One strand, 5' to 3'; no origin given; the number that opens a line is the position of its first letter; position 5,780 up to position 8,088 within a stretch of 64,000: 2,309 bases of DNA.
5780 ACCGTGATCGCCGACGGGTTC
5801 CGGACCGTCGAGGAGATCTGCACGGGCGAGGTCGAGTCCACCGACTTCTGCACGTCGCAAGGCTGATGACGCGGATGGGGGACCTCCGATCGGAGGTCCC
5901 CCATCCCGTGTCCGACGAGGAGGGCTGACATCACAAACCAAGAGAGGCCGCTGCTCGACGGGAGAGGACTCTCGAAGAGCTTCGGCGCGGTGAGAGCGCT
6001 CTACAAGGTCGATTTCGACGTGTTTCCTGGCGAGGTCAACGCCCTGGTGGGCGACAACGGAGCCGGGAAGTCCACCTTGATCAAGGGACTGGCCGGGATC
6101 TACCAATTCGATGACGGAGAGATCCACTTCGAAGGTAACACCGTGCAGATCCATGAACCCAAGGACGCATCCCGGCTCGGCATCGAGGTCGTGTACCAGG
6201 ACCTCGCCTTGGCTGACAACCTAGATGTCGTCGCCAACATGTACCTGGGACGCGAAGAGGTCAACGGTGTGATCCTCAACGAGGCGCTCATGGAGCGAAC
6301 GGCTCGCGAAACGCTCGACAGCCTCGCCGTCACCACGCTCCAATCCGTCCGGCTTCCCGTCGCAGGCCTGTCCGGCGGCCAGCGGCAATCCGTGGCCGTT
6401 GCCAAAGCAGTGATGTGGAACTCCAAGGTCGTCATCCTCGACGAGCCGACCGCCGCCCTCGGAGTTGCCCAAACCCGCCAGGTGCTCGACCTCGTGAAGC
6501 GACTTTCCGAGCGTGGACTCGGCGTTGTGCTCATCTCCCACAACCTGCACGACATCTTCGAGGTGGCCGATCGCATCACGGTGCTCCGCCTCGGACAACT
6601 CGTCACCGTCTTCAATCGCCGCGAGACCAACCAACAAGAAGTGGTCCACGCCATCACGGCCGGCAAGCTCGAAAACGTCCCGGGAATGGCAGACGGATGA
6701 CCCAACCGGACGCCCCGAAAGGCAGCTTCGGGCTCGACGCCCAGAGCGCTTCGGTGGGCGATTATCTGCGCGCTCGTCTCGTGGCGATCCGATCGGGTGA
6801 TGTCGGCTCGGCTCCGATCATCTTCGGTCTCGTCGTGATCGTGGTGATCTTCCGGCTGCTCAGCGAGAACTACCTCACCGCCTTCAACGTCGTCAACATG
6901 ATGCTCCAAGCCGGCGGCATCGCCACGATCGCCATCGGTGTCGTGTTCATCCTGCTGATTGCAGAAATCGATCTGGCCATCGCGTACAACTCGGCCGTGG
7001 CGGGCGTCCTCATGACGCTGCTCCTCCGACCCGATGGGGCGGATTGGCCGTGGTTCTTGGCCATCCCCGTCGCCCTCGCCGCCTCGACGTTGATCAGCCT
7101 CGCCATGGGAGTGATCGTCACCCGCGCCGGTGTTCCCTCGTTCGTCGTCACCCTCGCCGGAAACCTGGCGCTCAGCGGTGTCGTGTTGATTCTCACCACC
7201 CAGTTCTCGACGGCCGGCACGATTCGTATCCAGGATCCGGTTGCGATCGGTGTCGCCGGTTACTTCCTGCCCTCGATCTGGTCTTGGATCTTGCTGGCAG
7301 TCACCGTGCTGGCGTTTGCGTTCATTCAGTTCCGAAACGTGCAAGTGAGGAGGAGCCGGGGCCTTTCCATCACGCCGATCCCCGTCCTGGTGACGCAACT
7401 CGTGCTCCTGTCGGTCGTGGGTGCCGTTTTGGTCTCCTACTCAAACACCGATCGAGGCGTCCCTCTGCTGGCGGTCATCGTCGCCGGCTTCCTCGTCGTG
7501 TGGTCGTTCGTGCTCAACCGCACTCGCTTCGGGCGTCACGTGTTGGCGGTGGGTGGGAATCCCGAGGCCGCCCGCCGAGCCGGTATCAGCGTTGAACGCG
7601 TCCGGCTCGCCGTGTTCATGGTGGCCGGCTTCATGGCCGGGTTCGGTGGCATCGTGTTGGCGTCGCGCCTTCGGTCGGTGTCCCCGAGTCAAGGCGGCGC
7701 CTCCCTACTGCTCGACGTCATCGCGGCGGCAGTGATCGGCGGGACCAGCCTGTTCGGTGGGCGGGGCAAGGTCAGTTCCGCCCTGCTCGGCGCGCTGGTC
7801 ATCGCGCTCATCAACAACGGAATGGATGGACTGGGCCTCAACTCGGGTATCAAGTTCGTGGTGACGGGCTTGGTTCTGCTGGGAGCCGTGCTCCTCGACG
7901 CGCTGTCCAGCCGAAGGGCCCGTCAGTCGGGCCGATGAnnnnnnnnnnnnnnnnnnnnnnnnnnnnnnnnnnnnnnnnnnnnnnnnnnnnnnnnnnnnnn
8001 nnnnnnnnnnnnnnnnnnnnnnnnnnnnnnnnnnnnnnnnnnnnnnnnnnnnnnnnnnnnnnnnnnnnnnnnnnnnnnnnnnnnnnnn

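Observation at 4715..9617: XylFGH-like sugar ABC operon ends in a translationally coupled CRTAC1/FG-GAP/ASPIC protein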

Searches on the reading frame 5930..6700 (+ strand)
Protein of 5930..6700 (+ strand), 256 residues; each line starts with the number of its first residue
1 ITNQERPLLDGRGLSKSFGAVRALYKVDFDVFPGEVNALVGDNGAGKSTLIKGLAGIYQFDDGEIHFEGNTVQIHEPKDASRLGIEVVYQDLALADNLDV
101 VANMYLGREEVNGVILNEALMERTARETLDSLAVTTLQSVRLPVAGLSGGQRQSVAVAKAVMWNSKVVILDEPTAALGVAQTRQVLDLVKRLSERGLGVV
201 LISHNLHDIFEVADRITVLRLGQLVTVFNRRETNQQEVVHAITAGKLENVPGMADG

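Call 4: search_protein_families(library=pfam, proteins=[window:5990-6700:+], max_evalue=0.01)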
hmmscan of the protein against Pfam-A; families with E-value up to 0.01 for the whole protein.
window:5990-6700:+ (236 aa): 8 families
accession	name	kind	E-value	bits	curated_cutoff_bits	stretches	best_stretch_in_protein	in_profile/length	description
PF00005.33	ABC_tran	-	1.4e-29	103.9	25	1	6-155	3-137/137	ABC transporter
PF13304.12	AAA_21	-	2.5e-11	44.7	27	2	16-53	1-37/304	AAA domain, putative AbiEii toxin, Type IV TA system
PF02463.25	SMC_N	-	1.5e-06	28.3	40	1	12-197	22-209/220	RecF/RecN/SMC N terminal domain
PF13604.12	AAA_30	-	5.7e-05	23.4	27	1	15-185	19-125/191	AAA domain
PF09818.15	ABC_ATPase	-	9.8e-05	21.9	23.2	0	128-208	159-255/283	P-loop domain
PF13476.12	AAA_23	-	0.00063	20.9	27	1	12-35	17-40/201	AAA domain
PF13555.12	AAA_29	-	0.002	18.3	27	1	14-33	22-41/61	P-loop containing region of AAA domain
PF03193.22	RsgA_GTPase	-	0.007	16.6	30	0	13-45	105-137/174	RsgA GTPase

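Call 6: search_protein_families(library=ncbifam, proteins=[window:5930-6700:+], max_evalue=0.001)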
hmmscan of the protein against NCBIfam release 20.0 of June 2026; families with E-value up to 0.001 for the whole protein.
window:5930-6700:+ (256 aa): 191 families (the best 25 are shown)
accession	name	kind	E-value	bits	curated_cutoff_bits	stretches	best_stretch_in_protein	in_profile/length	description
NF041861.1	YtfR_transport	equivalog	6.2e-64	216.2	850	1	8-247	1-238/492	galactofuranose ABC transporter, ATP-binding protein YtfR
NF010069.0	PRK13549.1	equivalog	2.1e-59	201.3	699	1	7-246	4-243/513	xylose ABC transporter ATP-binding protein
NF008030.0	PRK10762.1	equivalog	5.1e-59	200.3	745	1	7-249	3-244/501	ribose ABC transporter ATP-binding protein RbsA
NF008442.0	PRK11288.1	equivalog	4.1e-56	190.3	689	1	4-250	3-248/504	L-arabinose ABC transporter ATP-binding protein AraG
NF008215.0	PRK10982.1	equivalog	9.2e-56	189.5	828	1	4-244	9-247/506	galactose/methyl galactoside ABC transporter ATP-binding protein MglA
NF040905.2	GguA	equivalog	2.9e-55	187.6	810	1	9-247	2-242/500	multiple monosaccharide ABC transporter ATP-binding protein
TIGR02633.1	xylG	equivalog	2.8e-52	177.8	723.65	1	8-243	1-238/500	D-xylose ABC transporter ATP-binding protein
NF007253.0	PRK09700.1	equivalog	1.6e-51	175.4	772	1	7-247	4-246/510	D-allose ABC transporter ATP-binding protein AlsA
NF047930.1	ABC_ATP_B6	equivalog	6.4e-51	173.5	670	1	12-235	6-225/510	putative B6 ABC transporter ATP-binding protein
NF011967.0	PRK15439.1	equivalog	1.5e-49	168.8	586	1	3-245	6-239/510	autoinducer 2 ABC transporter ATP-binding protein LsrA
TIGR02315.1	ABC_phnC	equivalog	4e-36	124.7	266.1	1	12-237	5-237/243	phosphonate ABC transporter ATP-binding protein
TIGR03410.1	urea_trans_UrtE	equivalog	1e-34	120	285.8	1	13-242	5-228/230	urea ABC transporter ATP-binding subunit UrtE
TIGR01188.1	drrA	subfamily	1.5e-34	119.7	312.45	1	16-227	1-205/302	daunorubicin resistance ABC transporter, ATP-binding protein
TIGR03864.1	PQQ_ABC_ATP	hypoth_equivalog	1.5e-34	119.5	302.25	1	12-237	5-223/236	ABC transporter, ATP-binding subunit, PQQ-dependent alcohol dehydrogenase system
NF010068.0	PRK13548.1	equivalog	1.9e-34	118.9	261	1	7-240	4-237/261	heme ABC transporter ATP-binding protein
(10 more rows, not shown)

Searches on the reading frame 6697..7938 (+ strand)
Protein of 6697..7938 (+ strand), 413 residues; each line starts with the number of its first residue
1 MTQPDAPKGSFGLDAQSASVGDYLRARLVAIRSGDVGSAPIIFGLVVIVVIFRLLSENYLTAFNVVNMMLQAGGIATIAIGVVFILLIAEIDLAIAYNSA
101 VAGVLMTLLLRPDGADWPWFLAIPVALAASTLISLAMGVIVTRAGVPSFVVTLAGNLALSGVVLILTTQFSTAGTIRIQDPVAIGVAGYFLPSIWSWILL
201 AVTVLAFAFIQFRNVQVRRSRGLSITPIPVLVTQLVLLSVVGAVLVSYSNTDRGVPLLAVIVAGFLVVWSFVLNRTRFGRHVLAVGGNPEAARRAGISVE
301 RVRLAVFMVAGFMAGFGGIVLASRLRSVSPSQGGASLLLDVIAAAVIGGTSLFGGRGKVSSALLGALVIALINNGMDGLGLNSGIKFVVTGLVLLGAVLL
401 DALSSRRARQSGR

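Call 4: search_protein_families(library=pfam, proteins=[window:6697-7938:+], max_evalue=0.01)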
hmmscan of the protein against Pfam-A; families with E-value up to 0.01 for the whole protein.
window:6697-7938:+ (413 aa): 1 family
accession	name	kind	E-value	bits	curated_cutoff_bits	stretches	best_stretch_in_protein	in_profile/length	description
PF02653.21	BPD_transp_2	-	3.4e-33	115.4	26.8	1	65-397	2-268/269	Branched-chain amino acid transport system / permease component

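Call 6: search_protein_families(library=ncbifam, proteins=[window:6697-7938:+], max_evalue=0.001)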
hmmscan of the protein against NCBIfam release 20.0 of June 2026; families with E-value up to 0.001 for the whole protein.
window:6697-7938:+ (413 aa): 13 families
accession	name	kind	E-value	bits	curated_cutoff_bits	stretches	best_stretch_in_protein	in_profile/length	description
NF040906.3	GguB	equivalog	5.8e-66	223.2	450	1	41-407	7-375/375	multiple monosaccharide ABC transporter permease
NF007067.0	PRK09512.1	equivalog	1.3e-46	159.3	398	2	255-402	172-318/321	ribose ABC transporter permease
NF008441.0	PRK11285.1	equivalog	4.1e-45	154.3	378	2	254-409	177-331/333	L-arabinose ABC transporter permease AraH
NF007252.0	PRK09699.1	equivalog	1.1e-34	120.2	396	2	255-405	176-325/326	D-allose ABC transporter permease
NF007014.0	PRK09478.1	equivalog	4e-32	111.9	386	1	257-404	188-331/336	galactose/methyl galactoside ABC transporter permease MglC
NF008630.0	PRK11618.1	equivalog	4.8e-30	104.9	363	2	256-408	164-316/331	galactofuranose ABC transporter, permease protein YjfF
NF011961.0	PRK15432.1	equivalog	4.2e-23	82.1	388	1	260-402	164-305/344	autoinducer 2 ABC transporter permease LsrC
NF041862.1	YtfT_transport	equivalog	8.6e-18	64.6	535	1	256-400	181-323/339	galactofuranose ABC transporter, ATP-binding protein YtfT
NF011612.1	PRK15038.1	equivalog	1.1e-17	64.2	500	1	254-406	161-310/322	autoinducer 2 ABC transporter permease LsrD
TIGR03408.1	urea_trans_UrtC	equivalog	3.4e-08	33.6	296.2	1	251-375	164-282/313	urea ABC transporter permease subunit UrtC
TIGR03622.1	urea_t_UrtB_arc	equivalog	6.6e-08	32.2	374.25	1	247-373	127-250/284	urea ABC transporter, permease protein UrtB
TIGR03409.1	urea_trans_UrtB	equivalog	1e-07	31.9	250.3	1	251-389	141-270/291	urea ABC transporter permease subunit UrtB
NF047928.1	ABC_B6_perm_1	equivalog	3.2e-05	23.2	465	1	234-323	134-216/311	putative B6 ABC transporter permease subunit 1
